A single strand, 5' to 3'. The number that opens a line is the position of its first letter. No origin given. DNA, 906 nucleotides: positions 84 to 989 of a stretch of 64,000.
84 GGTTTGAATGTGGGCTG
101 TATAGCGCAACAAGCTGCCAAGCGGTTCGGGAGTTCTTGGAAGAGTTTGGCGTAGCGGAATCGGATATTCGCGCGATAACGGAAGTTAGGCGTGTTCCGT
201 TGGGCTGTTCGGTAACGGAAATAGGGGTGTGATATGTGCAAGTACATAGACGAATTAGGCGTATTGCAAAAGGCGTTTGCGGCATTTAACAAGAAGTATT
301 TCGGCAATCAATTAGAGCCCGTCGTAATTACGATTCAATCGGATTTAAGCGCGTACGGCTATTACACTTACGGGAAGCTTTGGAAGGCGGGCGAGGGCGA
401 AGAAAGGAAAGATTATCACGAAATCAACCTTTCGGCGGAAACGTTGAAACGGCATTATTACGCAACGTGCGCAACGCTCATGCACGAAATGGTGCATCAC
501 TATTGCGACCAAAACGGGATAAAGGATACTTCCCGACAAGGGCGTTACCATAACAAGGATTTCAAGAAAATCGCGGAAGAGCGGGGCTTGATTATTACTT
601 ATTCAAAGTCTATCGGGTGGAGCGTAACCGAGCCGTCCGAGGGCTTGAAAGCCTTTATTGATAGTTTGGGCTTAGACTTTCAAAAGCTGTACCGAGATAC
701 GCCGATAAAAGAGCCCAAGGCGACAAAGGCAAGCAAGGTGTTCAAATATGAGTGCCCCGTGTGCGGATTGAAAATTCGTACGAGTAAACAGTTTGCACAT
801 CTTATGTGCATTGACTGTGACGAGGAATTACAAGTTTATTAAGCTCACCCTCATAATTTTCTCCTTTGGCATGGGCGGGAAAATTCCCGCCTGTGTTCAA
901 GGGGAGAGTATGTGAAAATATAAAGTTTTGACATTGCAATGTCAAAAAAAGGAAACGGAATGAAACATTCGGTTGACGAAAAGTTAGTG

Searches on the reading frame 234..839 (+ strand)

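Call 71: search_protein_families(library=pfam, proteins=[window:234-839:+])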
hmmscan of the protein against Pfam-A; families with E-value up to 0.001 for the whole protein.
window:234-839:+ (202 aa): 1 family
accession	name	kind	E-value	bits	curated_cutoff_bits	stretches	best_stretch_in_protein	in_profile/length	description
PF10263.15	SprT-like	-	9.1e-10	38.8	25.6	1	12-116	2-94/108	SprT-like family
